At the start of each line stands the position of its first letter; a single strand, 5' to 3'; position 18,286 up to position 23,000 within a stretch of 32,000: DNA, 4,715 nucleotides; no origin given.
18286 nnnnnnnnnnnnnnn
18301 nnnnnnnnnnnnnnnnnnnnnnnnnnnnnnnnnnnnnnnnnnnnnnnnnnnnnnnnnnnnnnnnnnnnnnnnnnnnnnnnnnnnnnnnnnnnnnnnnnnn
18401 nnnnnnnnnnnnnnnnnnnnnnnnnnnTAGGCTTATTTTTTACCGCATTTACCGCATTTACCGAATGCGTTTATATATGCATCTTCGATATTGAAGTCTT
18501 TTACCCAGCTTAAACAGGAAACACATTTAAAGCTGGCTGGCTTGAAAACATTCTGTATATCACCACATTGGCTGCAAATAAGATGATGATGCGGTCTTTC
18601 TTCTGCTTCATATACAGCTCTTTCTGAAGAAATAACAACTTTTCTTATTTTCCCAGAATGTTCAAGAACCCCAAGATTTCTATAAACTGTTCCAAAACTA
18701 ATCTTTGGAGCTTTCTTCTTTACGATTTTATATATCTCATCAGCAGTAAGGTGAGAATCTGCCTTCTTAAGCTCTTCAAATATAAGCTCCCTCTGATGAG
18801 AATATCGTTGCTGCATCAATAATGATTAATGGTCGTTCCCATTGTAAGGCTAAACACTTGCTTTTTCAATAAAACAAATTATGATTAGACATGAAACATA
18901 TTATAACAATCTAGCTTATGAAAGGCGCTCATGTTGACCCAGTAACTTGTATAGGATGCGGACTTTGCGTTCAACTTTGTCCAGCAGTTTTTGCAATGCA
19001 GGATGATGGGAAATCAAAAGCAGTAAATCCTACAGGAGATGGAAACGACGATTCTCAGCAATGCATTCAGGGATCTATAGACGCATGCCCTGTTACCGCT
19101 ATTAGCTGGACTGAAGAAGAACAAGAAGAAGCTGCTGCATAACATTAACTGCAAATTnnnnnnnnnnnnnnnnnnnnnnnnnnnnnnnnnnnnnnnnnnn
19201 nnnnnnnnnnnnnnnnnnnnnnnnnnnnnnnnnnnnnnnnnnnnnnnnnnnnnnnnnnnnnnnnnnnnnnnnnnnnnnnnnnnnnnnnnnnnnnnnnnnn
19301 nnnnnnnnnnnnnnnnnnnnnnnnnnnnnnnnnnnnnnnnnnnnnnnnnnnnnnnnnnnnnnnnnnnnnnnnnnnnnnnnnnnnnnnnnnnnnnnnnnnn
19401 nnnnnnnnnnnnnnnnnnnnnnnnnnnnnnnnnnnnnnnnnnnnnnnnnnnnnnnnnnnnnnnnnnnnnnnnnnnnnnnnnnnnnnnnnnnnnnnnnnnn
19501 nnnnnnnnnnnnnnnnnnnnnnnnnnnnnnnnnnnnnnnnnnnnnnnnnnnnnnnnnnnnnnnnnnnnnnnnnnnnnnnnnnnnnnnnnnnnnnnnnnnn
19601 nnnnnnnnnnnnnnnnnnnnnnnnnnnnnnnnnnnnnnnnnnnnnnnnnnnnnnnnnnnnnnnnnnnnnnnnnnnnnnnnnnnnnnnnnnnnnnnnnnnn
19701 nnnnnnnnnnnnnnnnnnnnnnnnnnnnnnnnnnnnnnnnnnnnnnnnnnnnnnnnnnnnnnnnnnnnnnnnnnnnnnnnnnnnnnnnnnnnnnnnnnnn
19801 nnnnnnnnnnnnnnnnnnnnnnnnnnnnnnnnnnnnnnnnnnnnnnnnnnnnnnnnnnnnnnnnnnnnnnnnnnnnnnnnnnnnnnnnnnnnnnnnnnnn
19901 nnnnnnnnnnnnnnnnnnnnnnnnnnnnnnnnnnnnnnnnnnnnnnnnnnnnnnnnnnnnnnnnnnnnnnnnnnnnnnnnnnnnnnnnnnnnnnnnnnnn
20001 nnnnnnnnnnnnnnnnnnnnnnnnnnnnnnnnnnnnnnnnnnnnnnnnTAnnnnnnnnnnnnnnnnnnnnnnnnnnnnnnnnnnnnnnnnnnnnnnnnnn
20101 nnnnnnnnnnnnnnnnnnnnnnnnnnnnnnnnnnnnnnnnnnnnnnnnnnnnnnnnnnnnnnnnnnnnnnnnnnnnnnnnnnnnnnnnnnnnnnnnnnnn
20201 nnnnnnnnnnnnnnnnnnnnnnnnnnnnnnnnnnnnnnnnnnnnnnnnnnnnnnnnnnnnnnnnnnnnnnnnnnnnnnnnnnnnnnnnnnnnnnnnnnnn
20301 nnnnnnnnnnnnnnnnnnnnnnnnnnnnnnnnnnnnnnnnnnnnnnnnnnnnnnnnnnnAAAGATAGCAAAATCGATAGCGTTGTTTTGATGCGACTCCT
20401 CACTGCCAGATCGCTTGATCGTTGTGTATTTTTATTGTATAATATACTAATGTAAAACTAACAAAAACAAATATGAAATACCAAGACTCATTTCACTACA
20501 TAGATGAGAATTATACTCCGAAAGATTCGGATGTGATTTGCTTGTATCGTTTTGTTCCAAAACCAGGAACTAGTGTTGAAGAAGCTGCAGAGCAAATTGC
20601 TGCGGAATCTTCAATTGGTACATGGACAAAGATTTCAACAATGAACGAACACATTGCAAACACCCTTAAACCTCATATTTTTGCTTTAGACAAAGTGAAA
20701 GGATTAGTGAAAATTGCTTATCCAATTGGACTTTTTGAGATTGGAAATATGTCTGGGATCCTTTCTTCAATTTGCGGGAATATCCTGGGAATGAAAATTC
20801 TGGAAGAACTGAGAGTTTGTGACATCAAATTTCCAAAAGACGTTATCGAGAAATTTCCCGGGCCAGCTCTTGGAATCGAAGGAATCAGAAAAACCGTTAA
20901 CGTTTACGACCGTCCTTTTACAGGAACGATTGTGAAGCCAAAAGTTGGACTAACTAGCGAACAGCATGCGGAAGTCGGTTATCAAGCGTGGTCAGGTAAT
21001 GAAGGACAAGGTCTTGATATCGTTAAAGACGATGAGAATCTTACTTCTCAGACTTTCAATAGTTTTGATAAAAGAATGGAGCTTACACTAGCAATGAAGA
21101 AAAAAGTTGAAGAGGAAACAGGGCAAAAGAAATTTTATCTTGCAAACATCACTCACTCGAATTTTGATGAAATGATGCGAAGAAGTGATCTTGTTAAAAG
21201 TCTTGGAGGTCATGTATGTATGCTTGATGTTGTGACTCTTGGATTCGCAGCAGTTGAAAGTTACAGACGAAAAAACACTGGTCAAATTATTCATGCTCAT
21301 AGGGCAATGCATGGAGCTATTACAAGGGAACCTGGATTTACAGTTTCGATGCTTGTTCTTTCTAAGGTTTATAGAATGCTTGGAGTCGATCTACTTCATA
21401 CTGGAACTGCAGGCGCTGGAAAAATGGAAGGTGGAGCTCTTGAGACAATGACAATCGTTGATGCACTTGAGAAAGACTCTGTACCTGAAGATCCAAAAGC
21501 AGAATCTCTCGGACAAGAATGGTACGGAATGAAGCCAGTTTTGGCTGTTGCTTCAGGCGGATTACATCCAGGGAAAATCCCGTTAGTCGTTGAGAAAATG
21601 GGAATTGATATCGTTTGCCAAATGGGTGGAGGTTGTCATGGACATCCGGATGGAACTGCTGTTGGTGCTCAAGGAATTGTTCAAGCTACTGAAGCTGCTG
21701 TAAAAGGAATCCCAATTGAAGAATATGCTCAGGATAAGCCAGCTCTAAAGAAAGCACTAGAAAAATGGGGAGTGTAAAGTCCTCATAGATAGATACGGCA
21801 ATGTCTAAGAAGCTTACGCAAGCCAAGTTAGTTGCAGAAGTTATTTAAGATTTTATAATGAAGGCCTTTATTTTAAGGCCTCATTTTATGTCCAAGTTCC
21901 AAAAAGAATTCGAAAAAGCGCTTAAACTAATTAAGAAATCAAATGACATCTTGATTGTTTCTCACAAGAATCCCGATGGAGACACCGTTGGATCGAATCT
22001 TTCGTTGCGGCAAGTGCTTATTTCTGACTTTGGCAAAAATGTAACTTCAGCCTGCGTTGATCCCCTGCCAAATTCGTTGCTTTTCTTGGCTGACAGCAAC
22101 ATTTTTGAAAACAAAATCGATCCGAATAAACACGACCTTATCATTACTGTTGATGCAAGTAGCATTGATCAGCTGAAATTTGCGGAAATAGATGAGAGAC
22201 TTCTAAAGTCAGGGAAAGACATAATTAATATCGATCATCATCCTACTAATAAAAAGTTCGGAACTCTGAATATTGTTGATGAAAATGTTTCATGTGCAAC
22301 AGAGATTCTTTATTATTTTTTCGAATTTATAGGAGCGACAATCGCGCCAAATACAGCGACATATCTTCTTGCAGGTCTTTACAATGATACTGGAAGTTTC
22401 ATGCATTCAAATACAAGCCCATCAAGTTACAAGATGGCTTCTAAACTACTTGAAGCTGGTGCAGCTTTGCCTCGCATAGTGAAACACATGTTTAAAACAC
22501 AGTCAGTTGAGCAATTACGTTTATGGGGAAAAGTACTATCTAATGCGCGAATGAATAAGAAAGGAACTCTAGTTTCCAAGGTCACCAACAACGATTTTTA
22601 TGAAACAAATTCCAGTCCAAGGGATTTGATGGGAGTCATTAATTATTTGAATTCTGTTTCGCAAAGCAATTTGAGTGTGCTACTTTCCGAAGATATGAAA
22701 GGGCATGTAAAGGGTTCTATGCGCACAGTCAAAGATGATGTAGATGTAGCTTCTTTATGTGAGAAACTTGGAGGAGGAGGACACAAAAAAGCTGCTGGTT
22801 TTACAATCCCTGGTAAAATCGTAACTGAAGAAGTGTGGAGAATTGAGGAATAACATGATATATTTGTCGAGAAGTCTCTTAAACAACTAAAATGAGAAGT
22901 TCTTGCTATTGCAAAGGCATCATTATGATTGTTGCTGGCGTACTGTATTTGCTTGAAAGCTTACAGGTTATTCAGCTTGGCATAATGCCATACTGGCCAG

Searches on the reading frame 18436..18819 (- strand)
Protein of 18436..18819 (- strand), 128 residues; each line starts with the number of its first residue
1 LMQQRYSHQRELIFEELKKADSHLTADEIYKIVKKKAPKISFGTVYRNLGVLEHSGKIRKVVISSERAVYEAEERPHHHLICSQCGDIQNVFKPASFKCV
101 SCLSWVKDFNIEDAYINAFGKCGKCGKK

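Call 67: search_protein_families(library=pfam, proteins=[window:18436-18819:-], max_evalue=0.01)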
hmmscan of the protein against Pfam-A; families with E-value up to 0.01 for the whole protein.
window:18436-18819:- (128 aa): 1 family
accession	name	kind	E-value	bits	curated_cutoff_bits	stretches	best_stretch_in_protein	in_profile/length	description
PF01475.25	FUR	-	3.8e-27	95.3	23.1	1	3-101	3-103/121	Ferric uptake regulator family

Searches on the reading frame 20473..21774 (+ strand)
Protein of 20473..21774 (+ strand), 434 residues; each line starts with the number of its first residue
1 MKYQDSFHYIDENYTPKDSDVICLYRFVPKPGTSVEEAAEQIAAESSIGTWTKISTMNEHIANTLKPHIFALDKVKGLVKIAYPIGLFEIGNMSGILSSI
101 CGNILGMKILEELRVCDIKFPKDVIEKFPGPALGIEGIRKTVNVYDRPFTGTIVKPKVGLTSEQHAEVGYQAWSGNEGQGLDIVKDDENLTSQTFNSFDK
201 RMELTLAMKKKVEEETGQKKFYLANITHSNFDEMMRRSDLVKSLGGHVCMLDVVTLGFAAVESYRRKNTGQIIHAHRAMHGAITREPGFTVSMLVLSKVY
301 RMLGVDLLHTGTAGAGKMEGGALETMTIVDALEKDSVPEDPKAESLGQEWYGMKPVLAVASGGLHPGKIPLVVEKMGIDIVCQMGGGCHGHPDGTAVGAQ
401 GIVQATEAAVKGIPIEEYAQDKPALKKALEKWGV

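Call 8: search_protein_families(library=pfam, proteins=[window:20473-21774:+], max_evalue=0.001)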
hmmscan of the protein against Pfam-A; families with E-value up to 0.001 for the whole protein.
window:20473-21774:+ (434 aa): 2 families
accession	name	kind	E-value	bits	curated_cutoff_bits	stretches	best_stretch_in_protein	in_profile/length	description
PF00016.26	RuBisCO_large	-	1.7e-87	293.9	30.1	1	134-432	1-299/299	Ribulose bisphosphate carboxylase large chain, catalytic domain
PF02788.21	RuBisCO_large_N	-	5e-42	143.3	20.7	1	9-123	2-119/120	Ribulose bisphosphate carboxylase large chain, N-terminal domain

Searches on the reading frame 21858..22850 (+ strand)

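Call 8: search_protein_families(library=pfam, proteins=[window:21858-22850:+], max_evalue=0.001)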
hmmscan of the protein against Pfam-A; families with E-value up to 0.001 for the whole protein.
window:21858-22850:+ (331 aa): 2 families
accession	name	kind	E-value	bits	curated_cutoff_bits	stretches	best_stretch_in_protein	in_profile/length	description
PF01368.27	DHH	-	7.3e-18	65.5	28.1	1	31-173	2-124/125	DHH family, N-terminal domain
PF02272.25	DHHA1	-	2.2e-11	44.6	25.9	1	242-321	9-87/102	DHHA1 domain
